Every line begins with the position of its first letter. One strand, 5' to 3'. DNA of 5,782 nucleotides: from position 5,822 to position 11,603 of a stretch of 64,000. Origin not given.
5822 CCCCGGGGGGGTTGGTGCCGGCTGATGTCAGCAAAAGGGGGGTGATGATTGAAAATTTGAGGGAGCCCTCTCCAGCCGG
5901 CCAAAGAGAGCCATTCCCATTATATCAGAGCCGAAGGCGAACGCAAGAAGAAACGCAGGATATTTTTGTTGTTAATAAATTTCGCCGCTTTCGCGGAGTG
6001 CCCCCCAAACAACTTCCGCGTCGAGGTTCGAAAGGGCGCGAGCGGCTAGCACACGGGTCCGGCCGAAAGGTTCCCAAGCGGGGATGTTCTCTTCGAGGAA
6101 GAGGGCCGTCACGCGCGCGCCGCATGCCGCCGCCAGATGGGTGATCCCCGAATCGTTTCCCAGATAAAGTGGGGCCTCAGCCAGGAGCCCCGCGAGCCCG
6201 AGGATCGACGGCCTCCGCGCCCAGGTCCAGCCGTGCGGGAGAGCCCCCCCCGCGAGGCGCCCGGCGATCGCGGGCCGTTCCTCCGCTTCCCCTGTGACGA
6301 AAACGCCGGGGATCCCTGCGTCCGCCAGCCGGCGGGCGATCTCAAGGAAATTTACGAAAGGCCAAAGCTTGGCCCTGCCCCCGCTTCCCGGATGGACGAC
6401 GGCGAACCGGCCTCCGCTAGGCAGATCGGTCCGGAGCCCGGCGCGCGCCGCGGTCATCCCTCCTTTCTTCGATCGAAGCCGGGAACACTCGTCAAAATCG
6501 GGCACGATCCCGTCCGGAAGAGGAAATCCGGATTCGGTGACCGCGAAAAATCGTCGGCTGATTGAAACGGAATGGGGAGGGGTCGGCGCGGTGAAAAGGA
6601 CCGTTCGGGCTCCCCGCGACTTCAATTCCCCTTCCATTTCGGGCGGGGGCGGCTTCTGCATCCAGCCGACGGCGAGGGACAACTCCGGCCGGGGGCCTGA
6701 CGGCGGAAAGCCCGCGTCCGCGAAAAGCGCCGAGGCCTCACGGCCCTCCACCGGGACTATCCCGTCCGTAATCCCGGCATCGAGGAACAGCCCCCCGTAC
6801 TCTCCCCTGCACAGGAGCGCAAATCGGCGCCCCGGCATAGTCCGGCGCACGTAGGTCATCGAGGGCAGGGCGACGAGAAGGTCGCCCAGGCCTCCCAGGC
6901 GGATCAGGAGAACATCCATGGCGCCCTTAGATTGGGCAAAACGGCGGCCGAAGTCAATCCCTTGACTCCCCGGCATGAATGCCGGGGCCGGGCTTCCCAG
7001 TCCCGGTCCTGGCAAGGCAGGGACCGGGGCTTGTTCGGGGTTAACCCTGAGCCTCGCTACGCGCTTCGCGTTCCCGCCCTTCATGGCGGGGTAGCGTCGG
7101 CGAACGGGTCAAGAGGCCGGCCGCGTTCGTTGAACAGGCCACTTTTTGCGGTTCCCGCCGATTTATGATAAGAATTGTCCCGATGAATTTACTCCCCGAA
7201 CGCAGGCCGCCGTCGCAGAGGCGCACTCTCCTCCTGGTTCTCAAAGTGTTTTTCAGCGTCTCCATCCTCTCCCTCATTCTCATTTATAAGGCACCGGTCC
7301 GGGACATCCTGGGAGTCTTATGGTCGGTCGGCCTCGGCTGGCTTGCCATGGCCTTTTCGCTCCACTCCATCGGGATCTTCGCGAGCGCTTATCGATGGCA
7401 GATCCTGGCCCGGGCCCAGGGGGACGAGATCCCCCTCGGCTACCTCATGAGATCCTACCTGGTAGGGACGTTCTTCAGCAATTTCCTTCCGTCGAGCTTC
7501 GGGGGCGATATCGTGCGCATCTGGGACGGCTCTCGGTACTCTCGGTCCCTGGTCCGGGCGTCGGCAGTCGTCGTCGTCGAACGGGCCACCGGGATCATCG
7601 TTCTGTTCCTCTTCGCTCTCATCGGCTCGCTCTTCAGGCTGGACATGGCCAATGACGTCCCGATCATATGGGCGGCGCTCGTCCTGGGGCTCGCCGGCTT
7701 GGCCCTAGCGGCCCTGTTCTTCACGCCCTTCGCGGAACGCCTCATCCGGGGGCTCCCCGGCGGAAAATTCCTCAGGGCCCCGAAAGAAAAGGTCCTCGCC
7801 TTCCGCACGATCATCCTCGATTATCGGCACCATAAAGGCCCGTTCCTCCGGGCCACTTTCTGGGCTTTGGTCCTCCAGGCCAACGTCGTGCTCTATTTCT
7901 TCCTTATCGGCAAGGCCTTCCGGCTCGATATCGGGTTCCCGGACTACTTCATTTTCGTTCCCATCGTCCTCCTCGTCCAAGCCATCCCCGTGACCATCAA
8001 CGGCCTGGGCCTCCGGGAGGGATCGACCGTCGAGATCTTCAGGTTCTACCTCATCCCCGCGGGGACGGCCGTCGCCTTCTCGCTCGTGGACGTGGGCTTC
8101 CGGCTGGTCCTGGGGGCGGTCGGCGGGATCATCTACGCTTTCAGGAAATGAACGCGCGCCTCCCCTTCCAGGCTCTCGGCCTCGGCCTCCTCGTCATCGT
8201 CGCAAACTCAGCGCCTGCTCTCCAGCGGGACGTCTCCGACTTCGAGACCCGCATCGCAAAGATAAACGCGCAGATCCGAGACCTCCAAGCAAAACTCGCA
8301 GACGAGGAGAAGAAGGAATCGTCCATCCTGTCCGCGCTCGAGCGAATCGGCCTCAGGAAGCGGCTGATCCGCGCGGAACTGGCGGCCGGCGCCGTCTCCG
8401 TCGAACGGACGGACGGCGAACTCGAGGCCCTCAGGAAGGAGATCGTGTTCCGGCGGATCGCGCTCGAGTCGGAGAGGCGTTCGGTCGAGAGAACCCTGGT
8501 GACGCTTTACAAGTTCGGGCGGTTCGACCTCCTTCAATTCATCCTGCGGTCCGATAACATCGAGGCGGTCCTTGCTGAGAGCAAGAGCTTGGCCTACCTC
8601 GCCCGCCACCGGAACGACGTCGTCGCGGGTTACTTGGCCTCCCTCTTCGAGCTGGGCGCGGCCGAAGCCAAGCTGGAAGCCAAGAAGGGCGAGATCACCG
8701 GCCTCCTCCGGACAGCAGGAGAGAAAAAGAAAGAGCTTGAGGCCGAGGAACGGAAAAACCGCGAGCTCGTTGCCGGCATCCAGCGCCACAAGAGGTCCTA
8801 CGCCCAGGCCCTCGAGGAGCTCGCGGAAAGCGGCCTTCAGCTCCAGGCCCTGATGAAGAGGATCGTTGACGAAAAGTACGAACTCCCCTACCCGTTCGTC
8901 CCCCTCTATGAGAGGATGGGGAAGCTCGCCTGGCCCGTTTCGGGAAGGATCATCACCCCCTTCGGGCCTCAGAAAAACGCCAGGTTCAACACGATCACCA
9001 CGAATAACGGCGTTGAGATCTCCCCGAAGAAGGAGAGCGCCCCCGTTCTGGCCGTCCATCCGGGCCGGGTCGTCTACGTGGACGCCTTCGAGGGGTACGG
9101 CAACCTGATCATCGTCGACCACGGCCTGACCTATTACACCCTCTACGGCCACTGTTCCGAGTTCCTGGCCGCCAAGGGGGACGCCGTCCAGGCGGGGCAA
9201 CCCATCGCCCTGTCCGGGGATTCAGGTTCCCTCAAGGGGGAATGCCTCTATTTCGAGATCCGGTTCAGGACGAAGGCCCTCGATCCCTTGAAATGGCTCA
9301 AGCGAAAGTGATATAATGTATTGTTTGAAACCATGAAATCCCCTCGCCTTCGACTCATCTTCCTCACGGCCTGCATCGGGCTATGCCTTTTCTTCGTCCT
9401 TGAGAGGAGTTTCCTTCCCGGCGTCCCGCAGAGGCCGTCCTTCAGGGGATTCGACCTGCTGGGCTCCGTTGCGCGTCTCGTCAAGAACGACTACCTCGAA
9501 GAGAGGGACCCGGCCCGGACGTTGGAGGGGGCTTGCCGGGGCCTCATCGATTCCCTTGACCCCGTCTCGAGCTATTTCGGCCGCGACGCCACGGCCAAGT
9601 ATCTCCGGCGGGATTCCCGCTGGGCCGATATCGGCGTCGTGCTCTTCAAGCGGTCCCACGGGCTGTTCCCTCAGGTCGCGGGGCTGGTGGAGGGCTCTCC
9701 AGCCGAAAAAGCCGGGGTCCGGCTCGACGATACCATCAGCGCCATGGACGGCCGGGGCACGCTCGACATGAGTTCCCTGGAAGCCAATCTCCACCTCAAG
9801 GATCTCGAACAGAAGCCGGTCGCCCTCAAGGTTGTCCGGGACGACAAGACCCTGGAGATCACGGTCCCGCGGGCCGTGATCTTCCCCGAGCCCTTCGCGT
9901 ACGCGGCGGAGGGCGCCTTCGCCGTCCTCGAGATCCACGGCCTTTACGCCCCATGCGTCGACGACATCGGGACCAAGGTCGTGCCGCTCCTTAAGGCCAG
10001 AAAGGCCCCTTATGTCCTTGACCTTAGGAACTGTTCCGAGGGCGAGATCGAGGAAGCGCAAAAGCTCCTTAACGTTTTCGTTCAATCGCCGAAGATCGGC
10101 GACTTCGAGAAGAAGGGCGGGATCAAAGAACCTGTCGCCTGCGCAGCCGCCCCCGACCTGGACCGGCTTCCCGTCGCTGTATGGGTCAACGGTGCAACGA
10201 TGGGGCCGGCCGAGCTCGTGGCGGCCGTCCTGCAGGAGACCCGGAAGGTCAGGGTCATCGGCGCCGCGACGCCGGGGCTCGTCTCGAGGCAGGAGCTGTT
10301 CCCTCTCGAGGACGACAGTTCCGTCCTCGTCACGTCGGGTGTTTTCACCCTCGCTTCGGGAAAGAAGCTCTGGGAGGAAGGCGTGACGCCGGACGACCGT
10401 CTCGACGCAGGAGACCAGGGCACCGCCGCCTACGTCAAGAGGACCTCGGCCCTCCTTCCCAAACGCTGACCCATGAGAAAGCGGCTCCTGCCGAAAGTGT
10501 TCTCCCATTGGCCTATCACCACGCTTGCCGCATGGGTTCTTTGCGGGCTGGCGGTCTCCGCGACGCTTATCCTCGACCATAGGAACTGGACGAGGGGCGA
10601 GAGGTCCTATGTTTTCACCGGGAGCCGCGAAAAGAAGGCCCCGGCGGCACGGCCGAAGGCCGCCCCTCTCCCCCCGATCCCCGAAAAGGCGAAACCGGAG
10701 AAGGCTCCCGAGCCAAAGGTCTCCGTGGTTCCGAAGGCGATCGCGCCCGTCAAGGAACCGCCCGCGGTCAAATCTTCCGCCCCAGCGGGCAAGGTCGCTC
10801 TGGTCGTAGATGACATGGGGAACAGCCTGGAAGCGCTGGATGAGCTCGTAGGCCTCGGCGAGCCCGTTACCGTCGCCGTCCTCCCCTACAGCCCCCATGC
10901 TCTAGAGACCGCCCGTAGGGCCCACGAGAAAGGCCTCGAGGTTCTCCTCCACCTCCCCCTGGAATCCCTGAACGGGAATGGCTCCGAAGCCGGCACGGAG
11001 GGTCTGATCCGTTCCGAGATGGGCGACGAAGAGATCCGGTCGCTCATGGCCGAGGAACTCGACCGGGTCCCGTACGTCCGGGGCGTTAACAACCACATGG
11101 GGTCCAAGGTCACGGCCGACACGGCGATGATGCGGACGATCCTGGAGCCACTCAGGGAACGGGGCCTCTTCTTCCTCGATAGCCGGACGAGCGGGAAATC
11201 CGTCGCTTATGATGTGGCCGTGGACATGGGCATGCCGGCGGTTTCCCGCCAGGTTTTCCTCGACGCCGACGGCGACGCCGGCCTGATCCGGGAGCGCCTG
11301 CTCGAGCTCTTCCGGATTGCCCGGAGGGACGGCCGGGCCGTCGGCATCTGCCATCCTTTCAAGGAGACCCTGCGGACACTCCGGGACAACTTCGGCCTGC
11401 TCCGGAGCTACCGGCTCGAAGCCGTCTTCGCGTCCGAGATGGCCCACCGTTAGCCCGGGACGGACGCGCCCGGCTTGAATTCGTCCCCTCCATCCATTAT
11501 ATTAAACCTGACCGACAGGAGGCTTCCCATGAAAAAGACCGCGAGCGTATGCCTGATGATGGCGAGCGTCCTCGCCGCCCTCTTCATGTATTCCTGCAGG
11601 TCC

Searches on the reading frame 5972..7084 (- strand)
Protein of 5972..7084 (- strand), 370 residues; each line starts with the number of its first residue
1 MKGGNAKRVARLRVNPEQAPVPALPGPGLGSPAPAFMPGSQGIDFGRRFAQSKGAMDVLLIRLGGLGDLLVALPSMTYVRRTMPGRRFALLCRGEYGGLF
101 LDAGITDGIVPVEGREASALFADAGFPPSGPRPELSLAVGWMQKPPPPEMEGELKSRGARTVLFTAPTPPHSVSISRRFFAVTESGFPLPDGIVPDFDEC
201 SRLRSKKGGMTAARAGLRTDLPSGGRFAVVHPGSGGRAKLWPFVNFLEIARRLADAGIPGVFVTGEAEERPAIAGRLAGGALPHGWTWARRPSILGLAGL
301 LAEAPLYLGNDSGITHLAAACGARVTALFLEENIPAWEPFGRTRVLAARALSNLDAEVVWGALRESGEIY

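Call 9: search_protein_families(library=ncbifam, proteins=[window:5972-7084:-], max_evalue=0.001)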
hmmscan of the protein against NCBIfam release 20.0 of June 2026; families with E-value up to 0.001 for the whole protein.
window:5972-7084:- (370 aa): 5 families
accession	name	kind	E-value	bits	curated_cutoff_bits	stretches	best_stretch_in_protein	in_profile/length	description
TIGR02193.1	heptsyl_trn_I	equivalog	4.1e-12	46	185.3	1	231-332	186-284/320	lipopolysaccharide heptosyltransferase I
TIGR02201.1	heptsyl_trn_III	equivalog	2.5e-07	30.1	170.2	1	201-348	158-306/344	putative lipopolysaccharide heptosyltransferase III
NF007742.0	PRK10422.1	equivalog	2.5e-06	26.5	467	1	225-341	183-300/352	lipopolysaccharide core heptosyltransferase RfaQ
TIGR02195.1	heptsyl_trn_II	equivalog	2.7e-06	26.8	134.6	1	218-329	167-282/339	lipopolysaccharide heptosyltransferase II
NF008204.0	PRK10964.1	equivalog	6e-05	22.3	437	0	208-330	161-280/322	lipopolysaccharide heptosyltransferase RfaC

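Call 30: search_protein_families(library=pfam, proteins=[window:5972-7084:-], max_evalue=0.001)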
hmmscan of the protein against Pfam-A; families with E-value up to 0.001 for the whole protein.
window:5972-7084:- (370 aa): 1 family
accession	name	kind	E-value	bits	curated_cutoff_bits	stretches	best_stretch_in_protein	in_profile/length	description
PF01075.23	Glyco_transf_9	-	1.4e-16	61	22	1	195-343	85-223/247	Glycosyltransferase family 9 (heptosyltransferase)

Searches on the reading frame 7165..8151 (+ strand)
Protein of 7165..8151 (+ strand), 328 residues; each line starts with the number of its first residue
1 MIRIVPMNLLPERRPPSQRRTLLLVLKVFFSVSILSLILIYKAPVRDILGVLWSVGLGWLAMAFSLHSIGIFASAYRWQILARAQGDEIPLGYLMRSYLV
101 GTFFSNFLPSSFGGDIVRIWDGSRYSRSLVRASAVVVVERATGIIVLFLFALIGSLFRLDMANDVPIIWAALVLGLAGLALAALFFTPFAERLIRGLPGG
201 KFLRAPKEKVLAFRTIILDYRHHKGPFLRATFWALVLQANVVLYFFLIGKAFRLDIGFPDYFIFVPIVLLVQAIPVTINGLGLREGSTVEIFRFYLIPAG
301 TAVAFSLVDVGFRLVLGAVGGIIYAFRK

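Call 30: search_protein_families(library=pfam, proteins=[window:7165-8151:+], max_evalue=0.001)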
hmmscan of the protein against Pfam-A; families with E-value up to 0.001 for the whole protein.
window:7165-8151:+ (328 aa): 1 family
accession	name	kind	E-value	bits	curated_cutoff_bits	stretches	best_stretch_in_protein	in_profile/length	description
PF03706.18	LPG_synthase_TM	-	8.5e-40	137.5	33.4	1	25-319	2-300/302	Lysylphosphatidylglycerol synthase TM region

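Call 70: search_protein_families(library=ncbifam, proteins=[window:7165-8151:+], max_evalue=0.001)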
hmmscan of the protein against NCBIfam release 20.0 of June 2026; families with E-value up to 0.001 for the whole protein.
window:7165-8151:+ (328 aa): 2 families
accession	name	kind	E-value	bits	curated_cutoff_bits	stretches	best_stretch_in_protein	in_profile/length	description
TIGR00374.1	TIGR00374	subfamily_domain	1.1e-14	54.6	43.2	1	31-309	4-294/323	flippase-like domain-containing protein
TIGR03476.1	HpnL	subfamily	3.1e-10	39.9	195.65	1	34-313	14-303/318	putative membrane protein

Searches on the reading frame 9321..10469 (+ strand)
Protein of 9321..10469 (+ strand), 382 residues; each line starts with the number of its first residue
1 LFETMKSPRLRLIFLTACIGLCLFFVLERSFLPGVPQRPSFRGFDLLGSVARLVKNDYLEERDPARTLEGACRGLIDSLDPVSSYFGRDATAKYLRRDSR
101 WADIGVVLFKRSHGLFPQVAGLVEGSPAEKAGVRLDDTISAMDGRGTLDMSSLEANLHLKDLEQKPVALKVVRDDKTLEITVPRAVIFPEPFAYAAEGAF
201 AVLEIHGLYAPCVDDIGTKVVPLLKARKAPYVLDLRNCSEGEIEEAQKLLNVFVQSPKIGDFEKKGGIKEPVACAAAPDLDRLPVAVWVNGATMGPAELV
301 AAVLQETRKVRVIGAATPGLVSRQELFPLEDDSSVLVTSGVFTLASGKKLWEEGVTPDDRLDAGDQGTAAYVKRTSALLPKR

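Call 30: search_protein_families(library=pfam, proteins=[window:9321-10469:+], max_evalue=0.001)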
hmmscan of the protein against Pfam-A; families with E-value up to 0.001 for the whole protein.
window:9321-10469:+ (382 aa): 4 families
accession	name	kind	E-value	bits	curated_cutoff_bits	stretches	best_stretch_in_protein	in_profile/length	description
PF03572.23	Peptidase_S41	-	2e-15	57.2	24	1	226-358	28-162/165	Peptidase family S41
PF13180.12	PDZ_2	-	1e-08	35.8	27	1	103-182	2-78/80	PDZ domain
PF17820.7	PDZ_6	-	0.00014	22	27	1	119-152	2-35/54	PDZ domain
PF00595.29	PDZ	-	0.00024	21.9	23.2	1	118-171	28-80/81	PDZ domain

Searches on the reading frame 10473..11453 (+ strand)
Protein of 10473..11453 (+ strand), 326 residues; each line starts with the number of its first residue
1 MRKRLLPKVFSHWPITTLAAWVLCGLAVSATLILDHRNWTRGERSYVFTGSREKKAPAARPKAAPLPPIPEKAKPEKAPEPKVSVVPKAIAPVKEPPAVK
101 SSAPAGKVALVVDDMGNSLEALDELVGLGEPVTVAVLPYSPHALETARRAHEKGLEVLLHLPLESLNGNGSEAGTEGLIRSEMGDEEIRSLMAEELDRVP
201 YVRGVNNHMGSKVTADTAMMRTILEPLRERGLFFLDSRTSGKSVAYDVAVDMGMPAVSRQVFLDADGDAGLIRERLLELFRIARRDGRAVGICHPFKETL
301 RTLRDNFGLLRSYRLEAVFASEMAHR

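Call 30: search_protein_families(library=pfam, proteins=[window:10473-11453:+], max_evalue=0.001)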
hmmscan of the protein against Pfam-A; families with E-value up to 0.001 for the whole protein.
window:10473-11453:+ (326 aa): 1 family
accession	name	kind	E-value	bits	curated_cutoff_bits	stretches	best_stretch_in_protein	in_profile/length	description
PF04748.18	Polysacc_deac_2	-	2.4e-66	223.3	27.5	1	110-323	1-211/212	Divergent polysaccharide deacetylase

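Call 70: search_protein_families(library=ncbifam, proteins=[window:10473-11453:+], max_evalue=0.001)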
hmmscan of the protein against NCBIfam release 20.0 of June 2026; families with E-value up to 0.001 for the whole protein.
window:10473-11453:+ (326 aa): 0 families
